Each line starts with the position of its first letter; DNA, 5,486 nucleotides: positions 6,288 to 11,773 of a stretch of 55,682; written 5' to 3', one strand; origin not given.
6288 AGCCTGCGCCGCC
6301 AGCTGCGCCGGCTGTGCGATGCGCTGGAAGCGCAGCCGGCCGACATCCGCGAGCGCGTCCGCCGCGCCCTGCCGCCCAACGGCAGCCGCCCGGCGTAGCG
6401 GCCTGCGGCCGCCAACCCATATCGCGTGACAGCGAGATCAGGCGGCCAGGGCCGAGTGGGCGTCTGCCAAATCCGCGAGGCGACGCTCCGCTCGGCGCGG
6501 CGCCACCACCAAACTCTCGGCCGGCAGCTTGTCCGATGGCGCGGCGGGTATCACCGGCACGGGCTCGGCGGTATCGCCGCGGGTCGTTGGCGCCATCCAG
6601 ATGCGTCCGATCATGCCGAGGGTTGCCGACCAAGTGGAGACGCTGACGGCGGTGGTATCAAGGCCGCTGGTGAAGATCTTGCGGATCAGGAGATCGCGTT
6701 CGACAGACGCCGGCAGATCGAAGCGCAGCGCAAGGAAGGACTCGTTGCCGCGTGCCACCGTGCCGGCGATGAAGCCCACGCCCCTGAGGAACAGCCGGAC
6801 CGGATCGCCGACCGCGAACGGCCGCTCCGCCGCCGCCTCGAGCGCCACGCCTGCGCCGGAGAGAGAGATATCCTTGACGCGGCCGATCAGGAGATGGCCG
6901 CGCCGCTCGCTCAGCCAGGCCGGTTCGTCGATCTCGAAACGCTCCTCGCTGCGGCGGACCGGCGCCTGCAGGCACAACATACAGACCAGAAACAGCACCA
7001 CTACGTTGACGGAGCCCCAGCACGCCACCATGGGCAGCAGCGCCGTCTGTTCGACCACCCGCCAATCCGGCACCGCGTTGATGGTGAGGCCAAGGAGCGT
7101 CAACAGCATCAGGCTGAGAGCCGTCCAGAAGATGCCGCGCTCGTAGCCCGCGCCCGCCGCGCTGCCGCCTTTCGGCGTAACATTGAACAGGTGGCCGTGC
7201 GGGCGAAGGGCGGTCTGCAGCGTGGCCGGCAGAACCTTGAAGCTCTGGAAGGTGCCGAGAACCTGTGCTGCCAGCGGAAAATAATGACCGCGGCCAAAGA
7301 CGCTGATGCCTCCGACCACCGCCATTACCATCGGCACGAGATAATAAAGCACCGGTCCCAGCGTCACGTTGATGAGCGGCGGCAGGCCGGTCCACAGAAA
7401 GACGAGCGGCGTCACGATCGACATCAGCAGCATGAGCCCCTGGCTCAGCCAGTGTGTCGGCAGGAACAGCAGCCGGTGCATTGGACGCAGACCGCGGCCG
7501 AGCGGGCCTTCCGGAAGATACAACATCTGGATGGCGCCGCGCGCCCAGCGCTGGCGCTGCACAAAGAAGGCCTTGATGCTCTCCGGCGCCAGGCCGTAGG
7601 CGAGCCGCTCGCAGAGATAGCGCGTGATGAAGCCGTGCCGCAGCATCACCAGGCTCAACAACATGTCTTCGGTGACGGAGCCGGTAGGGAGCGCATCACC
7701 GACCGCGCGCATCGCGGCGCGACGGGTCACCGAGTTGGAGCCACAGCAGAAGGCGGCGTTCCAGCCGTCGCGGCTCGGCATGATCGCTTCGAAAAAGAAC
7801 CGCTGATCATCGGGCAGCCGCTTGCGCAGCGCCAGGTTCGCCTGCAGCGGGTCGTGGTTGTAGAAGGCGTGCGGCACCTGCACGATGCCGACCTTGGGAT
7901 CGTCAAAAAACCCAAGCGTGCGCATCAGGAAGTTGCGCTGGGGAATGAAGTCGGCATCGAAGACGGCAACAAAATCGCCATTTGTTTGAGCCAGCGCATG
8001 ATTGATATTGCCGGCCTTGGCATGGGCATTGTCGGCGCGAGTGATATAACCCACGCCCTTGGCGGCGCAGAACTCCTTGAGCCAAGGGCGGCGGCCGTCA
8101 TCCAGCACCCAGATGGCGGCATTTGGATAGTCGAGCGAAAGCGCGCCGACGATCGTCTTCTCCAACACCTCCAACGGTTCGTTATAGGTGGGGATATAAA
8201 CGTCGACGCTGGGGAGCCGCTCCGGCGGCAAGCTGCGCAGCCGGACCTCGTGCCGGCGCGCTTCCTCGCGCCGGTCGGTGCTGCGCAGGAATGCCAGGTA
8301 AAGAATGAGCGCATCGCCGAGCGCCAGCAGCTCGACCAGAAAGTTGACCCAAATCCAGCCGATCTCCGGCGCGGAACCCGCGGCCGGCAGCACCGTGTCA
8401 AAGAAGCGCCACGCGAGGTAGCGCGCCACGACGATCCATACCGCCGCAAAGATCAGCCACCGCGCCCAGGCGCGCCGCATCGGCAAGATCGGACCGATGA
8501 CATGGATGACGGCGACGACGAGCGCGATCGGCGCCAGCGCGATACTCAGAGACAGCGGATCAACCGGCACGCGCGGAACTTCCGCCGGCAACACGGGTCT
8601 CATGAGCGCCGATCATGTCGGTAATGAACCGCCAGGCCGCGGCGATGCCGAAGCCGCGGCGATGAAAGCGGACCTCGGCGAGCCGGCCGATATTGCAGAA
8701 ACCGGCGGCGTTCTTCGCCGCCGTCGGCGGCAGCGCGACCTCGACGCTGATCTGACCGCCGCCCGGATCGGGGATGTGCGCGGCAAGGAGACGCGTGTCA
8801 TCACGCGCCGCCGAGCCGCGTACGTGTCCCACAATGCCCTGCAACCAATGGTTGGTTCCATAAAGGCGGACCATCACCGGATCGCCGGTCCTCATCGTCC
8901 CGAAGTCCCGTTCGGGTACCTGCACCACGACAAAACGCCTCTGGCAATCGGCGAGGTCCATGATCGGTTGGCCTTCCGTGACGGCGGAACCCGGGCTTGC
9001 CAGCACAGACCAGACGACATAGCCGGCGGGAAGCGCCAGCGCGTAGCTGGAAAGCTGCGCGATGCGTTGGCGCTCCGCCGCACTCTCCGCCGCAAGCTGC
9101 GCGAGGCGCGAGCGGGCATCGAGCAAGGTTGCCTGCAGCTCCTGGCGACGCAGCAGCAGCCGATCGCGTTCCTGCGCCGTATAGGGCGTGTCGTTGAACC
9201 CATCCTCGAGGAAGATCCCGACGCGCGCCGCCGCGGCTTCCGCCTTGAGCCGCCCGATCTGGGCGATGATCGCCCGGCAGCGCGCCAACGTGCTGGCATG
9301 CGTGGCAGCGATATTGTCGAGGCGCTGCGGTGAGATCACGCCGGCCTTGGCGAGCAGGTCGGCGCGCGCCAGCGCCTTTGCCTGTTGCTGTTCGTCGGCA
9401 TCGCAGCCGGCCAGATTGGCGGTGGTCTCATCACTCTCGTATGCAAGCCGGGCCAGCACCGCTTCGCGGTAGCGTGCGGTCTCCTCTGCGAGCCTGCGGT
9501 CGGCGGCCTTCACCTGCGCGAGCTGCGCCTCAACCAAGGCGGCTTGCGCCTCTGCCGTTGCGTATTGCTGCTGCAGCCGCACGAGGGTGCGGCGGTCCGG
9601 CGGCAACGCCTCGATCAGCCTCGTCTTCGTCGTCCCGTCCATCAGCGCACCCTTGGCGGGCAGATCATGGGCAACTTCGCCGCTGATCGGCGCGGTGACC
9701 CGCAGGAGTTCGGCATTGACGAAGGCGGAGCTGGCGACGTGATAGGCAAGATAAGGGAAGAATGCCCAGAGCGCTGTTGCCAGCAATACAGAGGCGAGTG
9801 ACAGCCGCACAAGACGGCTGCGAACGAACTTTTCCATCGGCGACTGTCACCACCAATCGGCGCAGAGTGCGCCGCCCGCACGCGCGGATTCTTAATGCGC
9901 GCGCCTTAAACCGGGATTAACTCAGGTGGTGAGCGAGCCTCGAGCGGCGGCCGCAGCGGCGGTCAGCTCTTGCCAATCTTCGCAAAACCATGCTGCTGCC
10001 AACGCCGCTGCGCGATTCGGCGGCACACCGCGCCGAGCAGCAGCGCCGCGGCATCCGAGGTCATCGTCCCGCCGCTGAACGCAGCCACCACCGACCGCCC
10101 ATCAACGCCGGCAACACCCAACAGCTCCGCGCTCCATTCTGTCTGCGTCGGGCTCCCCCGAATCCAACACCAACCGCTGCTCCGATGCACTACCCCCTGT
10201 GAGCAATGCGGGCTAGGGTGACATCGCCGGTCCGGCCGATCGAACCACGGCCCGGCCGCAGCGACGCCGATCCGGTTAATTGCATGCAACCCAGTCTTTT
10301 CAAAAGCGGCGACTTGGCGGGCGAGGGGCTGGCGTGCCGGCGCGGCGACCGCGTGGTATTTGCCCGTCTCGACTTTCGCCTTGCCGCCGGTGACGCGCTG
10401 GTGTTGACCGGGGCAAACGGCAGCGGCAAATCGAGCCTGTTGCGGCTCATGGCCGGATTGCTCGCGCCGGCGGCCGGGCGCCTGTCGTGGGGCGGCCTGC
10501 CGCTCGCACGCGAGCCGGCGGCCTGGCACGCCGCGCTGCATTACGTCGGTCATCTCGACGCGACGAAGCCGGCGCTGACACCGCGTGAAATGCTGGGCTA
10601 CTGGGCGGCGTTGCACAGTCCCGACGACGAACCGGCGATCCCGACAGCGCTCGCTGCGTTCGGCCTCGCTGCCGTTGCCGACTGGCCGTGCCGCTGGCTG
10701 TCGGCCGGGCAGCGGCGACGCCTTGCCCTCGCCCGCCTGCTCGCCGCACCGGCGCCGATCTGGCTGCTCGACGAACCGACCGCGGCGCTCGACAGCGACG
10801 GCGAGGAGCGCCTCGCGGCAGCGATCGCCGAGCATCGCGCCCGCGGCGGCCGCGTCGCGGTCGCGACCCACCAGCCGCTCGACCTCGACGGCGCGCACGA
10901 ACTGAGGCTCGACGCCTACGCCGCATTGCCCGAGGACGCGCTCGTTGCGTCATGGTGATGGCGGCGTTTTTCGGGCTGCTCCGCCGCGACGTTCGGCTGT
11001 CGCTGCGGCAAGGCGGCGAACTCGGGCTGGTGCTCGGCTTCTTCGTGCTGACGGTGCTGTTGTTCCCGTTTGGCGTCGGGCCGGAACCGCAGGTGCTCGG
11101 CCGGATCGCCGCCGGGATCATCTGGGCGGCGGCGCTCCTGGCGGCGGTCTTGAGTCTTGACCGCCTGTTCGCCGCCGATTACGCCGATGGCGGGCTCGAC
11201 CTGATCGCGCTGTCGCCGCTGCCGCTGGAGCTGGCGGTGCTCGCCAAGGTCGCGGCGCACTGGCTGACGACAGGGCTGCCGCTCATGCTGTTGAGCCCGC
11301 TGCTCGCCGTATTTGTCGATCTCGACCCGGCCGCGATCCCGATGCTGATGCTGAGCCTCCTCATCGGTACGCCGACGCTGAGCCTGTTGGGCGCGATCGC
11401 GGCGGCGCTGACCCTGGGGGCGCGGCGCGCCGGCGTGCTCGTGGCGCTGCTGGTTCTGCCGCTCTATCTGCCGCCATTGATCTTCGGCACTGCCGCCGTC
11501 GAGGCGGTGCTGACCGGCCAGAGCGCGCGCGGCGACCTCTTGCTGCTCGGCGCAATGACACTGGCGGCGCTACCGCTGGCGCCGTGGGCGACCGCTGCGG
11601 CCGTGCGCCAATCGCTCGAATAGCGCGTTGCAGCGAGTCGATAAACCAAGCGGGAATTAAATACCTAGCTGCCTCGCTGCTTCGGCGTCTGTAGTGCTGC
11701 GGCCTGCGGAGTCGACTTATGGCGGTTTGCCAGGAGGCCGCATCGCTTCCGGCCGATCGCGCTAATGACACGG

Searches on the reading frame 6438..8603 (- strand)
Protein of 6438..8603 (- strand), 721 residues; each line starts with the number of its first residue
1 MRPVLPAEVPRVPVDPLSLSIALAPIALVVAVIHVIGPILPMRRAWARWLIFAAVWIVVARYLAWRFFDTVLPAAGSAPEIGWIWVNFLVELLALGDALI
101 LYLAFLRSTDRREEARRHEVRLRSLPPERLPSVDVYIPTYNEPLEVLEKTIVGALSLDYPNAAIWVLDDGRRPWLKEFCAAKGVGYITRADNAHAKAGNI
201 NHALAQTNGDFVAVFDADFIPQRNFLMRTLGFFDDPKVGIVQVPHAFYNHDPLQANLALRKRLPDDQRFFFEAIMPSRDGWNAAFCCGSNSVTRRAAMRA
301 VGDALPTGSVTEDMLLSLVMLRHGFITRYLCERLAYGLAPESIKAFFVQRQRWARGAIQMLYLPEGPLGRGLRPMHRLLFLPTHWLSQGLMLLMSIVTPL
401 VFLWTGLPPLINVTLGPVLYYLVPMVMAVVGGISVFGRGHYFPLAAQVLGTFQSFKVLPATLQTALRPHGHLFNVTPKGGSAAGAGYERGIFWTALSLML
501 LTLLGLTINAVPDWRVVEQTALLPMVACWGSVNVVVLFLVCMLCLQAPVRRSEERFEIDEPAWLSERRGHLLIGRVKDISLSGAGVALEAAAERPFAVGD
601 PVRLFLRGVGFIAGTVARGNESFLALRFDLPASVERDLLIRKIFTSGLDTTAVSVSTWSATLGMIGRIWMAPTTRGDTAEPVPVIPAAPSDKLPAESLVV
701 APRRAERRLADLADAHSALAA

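Call 10: search_protein_families(library=pfam, proteins=[window:6438-8603:-], max_evalue=0.01)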
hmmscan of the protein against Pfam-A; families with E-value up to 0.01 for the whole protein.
window:6438-8603:- (721 aa): 5 families
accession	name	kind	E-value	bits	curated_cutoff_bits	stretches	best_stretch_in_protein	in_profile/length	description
PF00535.33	Glycos_transf_2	-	5.5e-23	82.2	23.3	1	135-300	2-166/168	Glycosyl transferase family 2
PF13641.12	Glyco_tranf_2_3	-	7.9e-23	82.1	27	1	131-356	1-230/230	Glycosyltransferase like family 2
PF13632.12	Glyco_trans_2_3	-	8e-21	75.2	27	1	212-411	2-192/198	Glycosyl transferase family group 2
PF07238.19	PilZ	-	3.4e-08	34.2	22.5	1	550-644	2-101/102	PilZ domain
PF13506.12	Glyco_transf_21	-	7.5e-06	26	21.7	1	195-355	17-174/174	Glycosyl transferase family 21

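Call 11: search_protein_families(library=ncbifam, proteins=[window:6438-8603:-], max_evalue=0.001)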
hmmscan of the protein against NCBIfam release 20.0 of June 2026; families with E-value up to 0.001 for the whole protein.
window:6438-8603:- (721 aa): 11 families
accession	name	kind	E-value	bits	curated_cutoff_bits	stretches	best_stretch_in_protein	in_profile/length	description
TIGR03030.1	CelA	equivalog_domain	4.4e-124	415.1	699.1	1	26-601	37-621/714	UDP-forming cellulose synthase catalytic subunit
NF008558.0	PRK11498.1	equivalog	3.1e-95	319.8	992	1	48-607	199-750/872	UDP-forming cellulose synthase catalytic subunit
TIGR03937.1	PgaC_IcaA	equivalog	5.2e-17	61.9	422.3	2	114-241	28-159/407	poly-beta-1,6-N-acetyl-D-glucosamine synthase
TIGR04242.1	nodulat_NodC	equivalog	8.9e-15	54.5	550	1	123-359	40-286/395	chitooligosaccharide synthase NodC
TIGR03965.1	mycofact_glyco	equivalog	1.8e-11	43.6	280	1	119-241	62-187/467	mycofactocin biosynthesis glycosyltransferase MftF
NF053846.1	glyco_with_XrtP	equivalog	7.9e-09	34.7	520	1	205-364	130-306/440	XrtP-associated glycosyltransferase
NF003958.0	PRK05454.2-1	equivalog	1.3e-08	33.5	419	1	44-250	17-246/704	glucans biosynthesis glucosyltransferase MdoH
TIGR03472.1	HpnI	equivalog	2.9e-05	23.1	310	1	195-356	113-271/373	bacteriohopanetetrol glucosamine biosynthesis glycosyltransferase HpnI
TIGR03111.1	glyc2_xrt_Gpos1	hypoth_equivalog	0.00018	20.4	363.95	0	328-360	256-289/439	TIGR03111 family XrtG-associated glycosyltransferase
NF041875.1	EPS_EpsD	equivalog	0.00026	20.5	370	1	133-342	1-211/325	exopolysaccharide biosynthesis glycosyltransferase EpsD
NF038299.1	EPS_HpsN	equivalog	0.0004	19.4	425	1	131-241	1-115/317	hormogonium polysaccharide biosynthesis glycosyltransferase HpsN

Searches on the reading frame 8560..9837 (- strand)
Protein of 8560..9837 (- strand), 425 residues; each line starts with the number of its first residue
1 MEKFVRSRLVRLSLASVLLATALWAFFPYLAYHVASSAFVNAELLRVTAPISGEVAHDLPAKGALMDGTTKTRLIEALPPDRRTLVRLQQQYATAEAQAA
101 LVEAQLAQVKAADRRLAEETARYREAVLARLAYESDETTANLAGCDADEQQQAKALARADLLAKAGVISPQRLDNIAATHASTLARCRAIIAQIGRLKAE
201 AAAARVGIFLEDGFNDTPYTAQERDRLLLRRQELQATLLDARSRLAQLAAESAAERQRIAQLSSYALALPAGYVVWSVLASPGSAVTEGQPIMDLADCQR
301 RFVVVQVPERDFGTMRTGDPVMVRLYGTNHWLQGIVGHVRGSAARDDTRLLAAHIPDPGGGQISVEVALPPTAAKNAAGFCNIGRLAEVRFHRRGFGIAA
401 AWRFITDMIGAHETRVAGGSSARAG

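Call 10: search_protein_families(library=pfam, proteins=[window:8560-9837:-], max_evalue=0.01)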
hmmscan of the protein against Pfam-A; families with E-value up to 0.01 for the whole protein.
window:8560-9837:- (425 aa): 2 families
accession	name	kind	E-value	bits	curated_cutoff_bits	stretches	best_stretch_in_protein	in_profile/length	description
PF13437.12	HlyD_3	-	4.5e-11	43.9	22.2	1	270-348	5-85/106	HlyD family secretion protein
PF16576.10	HlyD_D23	-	4.5e-07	29.8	30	1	237-328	78-172/214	Barrel-sandwich domain of CusB or HlyD membrane-fusion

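Call 11: search_protein_families(library=ncbifam, proteins=[window:8560-9837:-], max_evalue=0.001)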
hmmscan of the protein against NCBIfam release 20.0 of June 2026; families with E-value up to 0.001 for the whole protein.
window:8560-9837:- (425 aa): 6 families
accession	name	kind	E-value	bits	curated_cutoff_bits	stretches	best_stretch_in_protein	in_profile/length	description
TIGR00998.1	8a0101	subfamily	1.2e-13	50.8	390.8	1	9-342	7-284/334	EmrA/EmrK family multidrug efflux transporter periplasmic adaptor subunit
TIGR01730.1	RND_mfp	subfamily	1.1e-09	37.7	94.9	1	231-340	101-208/322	efflux RND transporter periplasmic adaptor subunit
TIGR02971.1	heterocyst_DevB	subfamily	1.4e-08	34.5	129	1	89-344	54-283/327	ABC exporter membrane fusion protein, DevB family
NF007785.0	PRK10476.1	equivalog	1.5e-05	24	376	1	232-355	176-300/347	multidrug transporter subunit MdtN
TIGR01843.1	type_I_hlyD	subfamily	3e-05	23.2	208.65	1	230-326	239-334/422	HlyD family type I secretion periplasmic adaptor subunit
TIGR00999.1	8a0102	subfamily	0.00034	19.8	319.3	1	247-340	74-168/271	CzcB/NccB family metal efflux transporter periplasmic adaptor subunit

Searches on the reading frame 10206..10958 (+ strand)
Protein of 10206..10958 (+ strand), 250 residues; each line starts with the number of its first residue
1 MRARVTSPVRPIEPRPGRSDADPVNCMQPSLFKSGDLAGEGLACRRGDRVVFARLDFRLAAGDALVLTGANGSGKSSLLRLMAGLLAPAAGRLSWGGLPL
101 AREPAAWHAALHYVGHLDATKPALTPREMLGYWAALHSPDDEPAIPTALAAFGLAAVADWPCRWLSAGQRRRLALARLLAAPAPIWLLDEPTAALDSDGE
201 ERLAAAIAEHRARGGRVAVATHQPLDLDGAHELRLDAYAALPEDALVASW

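Call 10: search_protein_families(library=pfam, proteins=[window:10206-10958:+], max_evalue=0.01)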
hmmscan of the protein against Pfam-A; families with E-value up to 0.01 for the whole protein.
window:10206-10958:+ (250 aa): 6 families
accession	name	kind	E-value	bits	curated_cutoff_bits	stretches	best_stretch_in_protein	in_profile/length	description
PF00005.33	ABC_tran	-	4.7e-25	89.2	25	1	54-193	3-137/137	ABC transporter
PF13304.12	AAA_21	-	2.8e-10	41.2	27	2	66-86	3-23/304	AAA domain, putative AbiEii toxin, Type IV TA system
PF02463.25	SMC_N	-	3e-08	33.8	40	1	165-223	137-198/220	RecF/RecN/SMC N terminal domain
PF13555.12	AAA_29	-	8e-05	22.7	27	1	56-90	16-50/61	P-loop containing region of AAA domain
PF13191.12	AAA_16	-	0.0009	20.2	32.6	1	58-211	18-124/167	AAA ATPase domain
PF20703.3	nSTAND1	-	0.0019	18.3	27.1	1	58-90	29-59/379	Novel STAND NTPase 1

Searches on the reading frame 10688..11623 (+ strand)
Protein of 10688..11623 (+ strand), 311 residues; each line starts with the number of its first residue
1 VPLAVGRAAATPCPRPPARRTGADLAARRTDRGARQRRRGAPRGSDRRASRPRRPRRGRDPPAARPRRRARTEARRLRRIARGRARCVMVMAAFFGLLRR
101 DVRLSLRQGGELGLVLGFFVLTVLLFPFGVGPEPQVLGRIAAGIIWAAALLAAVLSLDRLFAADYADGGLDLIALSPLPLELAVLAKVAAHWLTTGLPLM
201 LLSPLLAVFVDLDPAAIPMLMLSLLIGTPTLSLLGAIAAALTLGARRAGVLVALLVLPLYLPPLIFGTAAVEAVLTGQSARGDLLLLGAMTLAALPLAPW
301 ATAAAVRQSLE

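Call 10: search_protein_families(library=pfam, proteins=[window:10688-11623:+], max_evalue=0.01)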
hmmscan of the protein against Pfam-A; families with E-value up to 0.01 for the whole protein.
window:10688-11623:+ (311 aa): 1 family
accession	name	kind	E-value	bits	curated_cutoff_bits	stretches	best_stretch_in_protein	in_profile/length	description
PF03379.19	CcmB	-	8.6e-75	251.3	24.9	1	95-307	2-214/215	CcmB protein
